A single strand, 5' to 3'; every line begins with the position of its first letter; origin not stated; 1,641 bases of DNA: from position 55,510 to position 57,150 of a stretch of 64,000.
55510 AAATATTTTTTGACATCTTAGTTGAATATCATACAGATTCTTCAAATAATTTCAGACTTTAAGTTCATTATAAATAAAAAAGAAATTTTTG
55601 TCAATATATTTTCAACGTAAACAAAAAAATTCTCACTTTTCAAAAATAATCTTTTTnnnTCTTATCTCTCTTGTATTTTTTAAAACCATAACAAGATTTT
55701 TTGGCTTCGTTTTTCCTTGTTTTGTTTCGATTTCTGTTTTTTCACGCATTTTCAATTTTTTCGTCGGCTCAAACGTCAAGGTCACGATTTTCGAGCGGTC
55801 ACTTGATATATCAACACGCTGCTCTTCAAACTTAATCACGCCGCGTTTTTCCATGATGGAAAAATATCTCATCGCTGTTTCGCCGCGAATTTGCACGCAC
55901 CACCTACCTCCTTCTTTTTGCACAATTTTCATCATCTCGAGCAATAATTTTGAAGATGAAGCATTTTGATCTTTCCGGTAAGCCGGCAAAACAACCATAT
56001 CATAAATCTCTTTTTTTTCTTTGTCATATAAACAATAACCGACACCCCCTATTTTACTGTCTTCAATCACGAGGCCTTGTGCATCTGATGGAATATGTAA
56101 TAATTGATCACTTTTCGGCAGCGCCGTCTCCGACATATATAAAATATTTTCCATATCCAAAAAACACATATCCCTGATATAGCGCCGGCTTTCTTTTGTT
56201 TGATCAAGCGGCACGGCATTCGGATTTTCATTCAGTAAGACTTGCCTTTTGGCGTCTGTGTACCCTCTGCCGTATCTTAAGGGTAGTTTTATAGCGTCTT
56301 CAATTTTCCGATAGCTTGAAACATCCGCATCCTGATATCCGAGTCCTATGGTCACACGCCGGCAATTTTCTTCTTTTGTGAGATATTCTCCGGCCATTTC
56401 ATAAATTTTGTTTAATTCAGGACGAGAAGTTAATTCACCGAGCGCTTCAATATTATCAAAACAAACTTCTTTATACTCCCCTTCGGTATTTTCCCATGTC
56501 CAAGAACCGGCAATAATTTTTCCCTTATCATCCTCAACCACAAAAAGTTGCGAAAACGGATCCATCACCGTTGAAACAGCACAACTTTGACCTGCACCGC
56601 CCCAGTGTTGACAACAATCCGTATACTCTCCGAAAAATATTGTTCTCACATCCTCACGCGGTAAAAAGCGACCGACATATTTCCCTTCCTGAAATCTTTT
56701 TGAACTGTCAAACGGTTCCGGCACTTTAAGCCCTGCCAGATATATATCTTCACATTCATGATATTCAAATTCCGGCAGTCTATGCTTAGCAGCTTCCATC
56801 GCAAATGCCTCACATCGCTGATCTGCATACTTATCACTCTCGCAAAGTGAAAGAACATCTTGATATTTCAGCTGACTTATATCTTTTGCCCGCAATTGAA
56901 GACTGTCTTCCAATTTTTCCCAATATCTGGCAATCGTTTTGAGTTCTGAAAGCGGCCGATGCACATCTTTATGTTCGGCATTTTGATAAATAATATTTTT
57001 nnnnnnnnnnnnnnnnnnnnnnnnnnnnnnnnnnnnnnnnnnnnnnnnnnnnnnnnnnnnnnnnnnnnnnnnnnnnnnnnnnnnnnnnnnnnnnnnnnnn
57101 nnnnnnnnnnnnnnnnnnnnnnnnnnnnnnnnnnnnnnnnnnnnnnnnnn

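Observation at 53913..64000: Family of helical-repeat (HEAT/ARM-like) proteins with an x-P-E/D-L-A repeat grammar; one carries a possible GNAT-like C-terminus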

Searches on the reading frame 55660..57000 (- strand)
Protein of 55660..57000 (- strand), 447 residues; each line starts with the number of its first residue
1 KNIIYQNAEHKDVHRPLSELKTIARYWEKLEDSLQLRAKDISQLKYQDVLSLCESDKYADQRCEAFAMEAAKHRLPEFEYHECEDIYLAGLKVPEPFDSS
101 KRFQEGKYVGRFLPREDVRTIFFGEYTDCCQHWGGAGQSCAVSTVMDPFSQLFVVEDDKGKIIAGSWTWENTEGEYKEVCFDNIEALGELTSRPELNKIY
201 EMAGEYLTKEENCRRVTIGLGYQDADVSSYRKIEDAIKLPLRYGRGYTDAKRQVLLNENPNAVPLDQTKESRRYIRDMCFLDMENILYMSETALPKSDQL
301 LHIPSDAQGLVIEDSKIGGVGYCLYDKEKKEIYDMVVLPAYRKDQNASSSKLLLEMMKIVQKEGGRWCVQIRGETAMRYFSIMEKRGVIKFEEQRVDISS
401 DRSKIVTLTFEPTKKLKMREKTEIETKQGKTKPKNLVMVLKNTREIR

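Call 42: find_homologous_proteins(query=A4, max_evalue=0.00001)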
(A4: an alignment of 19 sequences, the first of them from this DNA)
Query A4 (19 sequences) (447 aa, profile of the alignment): 63 proteins with E <= 0.00001 among 6924 candidates.
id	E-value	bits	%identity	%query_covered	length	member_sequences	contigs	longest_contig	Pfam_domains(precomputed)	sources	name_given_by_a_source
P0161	7.3e-130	452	55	94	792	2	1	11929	-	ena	-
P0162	9.8e-130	451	55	96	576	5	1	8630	-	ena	-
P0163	3.6e-129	449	54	92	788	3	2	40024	-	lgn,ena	-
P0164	4.6e-129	449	53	99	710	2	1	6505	-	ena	-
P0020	6.1e-129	449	54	94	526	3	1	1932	-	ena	-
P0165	6.6e-129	448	55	93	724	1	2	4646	-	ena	-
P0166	1.1e-128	448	55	92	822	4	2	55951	-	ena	-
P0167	1.3e-128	447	57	92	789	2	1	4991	PF13001.14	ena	-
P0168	2.0e-128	447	53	92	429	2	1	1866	-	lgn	-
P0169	9.1e-128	445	63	90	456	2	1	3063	-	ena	-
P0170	1.2e-127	444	52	96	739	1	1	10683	-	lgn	-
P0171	1.8e-127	444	63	92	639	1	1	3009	-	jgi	jgi:hypothetical protein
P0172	2.2e-127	443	60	100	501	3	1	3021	-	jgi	-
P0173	7.7e-127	442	56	91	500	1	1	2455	-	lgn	-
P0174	9.6e-127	441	52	97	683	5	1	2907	-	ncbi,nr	ncbi:MAG: hypothetical protein J6A09_03000, partial [Alphaproteobacteria bacterium]|nr:hypothetical 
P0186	1.5e-77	279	51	60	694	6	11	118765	-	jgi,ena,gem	-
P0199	4.2e-41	159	30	37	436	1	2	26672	-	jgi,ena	-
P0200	1.3e-40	158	37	43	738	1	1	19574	-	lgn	-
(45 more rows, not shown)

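Call 43: search_solved_structures(query=A4, max_evalue=1, show_alignments=3)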
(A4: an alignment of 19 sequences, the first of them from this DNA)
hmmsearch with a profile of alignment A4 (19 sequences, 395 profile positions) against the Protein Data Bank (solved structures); distinct sequences matched with E-value up to 1: 6.
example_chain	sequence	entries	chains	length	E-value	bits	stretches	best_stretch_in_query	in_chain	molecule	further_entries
9mto_A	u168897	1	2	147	2.4e-05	26.7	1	259-375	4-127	[Ribosomal protein bS18]-alanine N-acetyltransferase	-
6wqb_A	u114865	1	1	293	0.00021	23.6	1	255-340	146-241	N-terminal acetyltransferase, GNAT family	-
6wqc_A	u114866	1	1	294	0.00021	23.6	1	255-340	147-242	N-terminal acetyltransferase, GNAT family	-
7wx5_A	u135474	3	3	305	0.086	15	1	259-346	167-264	N-acetyltransferase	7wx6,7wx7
2x7b_A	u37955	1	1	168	0.21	13.7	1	255-344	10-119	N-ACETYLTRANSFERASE SSO0209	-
4lx9_A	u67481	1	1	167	0.21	13.7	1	255-344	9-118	ARCHAEAL AMINO-TERMINAL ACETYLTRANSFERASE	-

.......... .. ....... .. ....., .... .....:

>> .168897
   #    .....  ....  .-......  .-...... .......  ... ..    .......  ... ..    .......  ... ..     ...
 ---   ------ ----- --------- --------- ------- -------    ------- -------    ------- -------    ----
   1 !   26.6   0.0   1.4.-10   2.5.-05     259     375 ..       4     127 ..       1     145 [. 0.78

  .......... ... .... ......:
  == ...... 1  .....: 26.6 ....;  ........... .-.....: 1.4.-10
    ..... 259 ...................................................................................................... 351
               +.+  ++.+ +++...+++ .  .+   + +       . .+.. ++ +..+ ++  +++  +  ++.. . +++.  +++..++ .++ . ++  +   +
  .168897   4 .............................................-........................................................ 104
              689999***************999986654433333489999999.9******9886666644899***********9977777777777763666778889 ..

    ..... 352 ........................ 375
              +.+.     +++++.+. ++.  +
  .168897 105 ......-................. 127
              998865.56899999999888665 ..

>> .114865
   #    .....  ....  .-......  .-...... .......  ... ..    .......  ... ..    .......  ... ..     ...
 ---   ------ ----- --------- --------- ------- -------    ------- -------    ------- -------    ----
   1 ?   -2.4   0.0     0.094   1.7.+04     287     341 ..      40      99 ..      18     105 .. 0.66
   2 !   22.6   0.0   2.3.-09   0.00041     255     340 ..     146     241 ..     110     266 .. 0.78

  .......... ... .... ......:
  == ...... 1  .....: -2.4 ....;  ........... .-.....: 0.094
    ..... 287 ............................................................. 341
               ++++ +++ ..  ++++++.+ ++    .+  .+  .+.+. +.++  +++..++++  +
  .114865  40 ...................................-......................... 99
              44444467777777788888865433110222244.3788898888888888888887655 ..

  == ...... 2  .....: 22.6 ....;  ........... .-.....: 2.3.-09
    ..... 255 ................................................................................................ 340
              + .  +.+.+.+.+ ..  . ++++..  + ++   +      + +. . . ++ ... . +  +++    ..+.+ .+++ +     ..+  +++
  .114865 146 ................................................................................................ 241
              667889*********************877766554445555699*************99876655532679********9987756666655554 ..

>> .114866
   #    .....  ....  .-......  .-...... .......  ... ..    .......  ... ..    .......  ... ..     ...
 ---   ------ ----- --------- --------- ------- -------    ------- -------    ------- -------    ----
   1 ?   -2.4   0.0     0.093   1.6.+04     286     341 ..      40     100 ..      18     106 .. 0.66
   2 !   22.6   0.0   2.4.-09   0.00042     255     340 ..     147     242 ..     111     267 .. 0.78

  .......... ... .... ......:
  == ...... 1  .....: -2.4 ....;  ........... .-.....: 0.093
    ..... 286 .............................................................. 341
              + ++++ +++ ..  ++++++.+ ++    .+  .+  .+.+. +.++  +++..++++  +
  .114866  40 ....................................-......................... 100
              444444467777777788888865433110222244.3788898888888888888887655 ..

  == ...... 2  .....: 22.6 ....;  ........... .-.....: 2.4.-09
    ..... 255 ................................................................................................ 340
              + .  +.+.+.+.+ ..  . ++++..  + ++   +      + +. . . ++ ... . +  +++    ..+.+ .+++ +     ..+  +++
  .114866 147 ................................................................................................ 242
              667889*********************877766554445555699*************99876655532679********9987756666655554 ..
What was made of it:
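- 55762..56190 (-): B residues 803-945: a canonical GNAT domain of the RimI/N-terminal acetyltransferase type. Profile hits to 9mto, 6wqb and others (call 43).
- On GNAT superfamily (B residues 803-945): The family profile matches PDB GNATs at E 2.4e-5 (call 43).
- Closest known: VipF. Same: The family profile matches VipF's C-terminal, catalytic lobe (E 2e-4, call 43).
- Profile against PDB gives E 2.4e-5 for a RimI-like protein and 2e-4 for VipF (call 43).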

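Call 50: find_encoding_contigs(protein=P0199, flank=8000, max_places=3)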
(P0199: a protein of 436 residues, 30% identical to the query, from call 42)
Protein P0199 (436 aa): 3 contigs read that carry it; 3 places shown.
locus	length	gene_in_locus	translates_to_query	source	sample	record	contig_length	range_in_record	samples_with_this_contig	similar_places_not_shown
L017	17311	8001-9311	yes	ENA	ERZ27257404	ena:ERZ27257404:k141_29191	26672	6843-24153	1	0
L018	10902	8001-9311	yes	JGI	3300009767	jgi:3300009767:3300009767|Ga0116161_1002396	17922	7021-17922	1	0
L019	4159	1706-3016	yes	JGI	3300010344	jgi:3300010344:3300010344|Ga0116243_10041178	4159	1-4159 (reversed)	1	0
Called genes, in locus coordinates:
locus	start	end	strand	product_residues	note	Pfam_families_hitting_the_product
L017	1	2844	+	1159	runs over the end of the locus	-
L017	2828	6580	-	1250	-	-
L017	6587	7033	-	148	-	-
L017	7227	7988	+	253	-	-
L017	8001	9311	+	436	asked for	-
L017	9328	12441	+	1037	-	-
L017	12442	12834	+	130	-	-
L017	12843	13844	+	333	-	-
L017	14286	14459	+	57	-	-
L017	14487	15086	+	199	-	PF07282:Cas12f1-like_TNB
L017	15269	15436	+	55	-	-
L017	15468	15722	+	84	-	-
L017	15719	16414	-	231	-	-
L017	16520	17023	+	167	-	PF07963:N_methyl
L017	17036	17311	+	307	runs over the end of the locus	PF07963:N_methyl (weak)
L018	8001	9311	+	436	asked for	-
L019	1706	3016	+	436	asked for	-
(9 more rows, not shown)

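Call 52: find_related_loci(query=window:55660-57000:-, collection=viral_contigs, flank=8000)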
Query window:55660-57000:- (447 aa) in viral_contigs; peptide patterns used: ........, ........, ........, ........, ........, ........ (x = any residue, [..] = any of these).
No stretch of DNA in the collection matches any of the patterns.

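Call 95: find_encoding_contigs(protein=P0200, flank=9000, max_places=2)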
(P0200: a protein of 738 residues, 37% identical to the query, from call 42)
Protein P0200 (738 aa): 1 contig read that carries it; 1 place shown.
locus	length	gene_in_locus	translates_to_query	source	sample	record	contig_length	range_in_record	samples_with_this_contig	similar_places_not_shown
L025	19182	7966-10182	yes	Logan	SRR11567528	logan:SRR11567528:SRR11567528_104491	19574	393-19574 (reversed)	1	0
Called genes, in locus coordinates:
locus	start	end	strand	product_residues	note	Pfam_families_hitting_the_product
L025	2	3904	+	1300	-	?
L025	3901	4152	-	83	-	-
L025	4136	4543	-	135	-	-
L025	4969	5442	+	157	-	-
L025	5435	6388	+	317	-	-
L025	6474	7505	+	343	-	-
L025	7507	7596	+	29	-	-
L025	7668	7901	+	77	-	-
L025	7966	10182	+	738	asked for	-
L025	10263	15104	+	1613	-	-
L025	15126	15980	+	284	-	-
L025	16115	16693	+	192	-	-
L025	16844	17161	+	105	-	-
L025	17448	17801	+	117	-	-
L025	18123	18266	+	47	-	-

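Call 96: find_encoding_contigs(protein=P0186, flank=9000, max_places=2)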
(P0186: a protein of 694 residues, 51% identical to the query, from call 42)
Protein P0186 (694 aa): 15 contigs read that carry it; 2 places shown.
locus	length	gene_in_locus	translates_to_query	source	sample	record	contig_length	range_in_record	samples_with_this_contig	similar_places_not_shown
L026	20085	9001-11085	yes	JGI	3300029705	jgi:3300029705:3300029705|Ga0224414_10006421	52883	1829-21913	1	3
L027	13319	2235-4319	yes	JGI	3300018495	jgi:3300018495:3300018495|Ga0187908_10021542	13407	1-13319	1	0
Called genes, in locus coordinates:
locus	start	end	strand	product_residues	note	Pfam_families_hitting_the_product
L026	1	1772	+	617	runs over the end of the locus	PF01134:GIDA, PF07992:Pyr_redox_2 (weak), PF12831:FAD_oxidored (weak), PF21680:GIDA_C_1st, PF13932:SAM_GIDA_C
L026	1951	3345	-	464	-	PF01406:tRNA-synt_1e, PF00133:tRNA-synt_1 (weak), PF09334:tRNA-synt_1g (weak), PF09190:DALR_2, PF23493:CysS_C (weak)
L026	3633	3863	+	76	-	-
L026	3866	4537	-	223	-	-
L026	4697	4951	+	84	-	-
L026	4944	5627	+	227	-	PF08645:PNK3P, PF13419:HAD_2 (faint), PF00702:Hydrolase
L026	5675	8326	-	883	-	PF00690:Cation_ATPase_N, PF00122:E1-E2_ATPase, PF00702:Hydrolase, PF13246:Cation_ATPase, PF08282:Hydrolase_3 (faint), PF00689:Cation_ATPase_C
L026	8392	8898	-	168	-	PF13238:AAA_18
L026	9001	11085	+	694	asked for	-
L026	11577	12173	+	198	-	PF02527:GidB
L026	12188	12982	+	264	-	PF00142:Fer4_NifH (weak), PF01656:CbiA, PF02374:ArsA_ATPase (weak), PF06564:CBP_BcsQ, PF09140:MipZ, PF10609:ParA, PF13614:AAA_31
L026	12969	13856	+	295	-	PF02195:ParB_N, PF17762:HTH_ParB, PF23552:ParB_C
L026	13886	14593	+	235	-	PF00929:RNase_T, PF13482:RNase_H_2 (faint)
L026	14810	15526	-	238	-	PF13398:Peptidase_M50B (weak)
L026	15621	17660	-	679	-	PF03030:H_PPase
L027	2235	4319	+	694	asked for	-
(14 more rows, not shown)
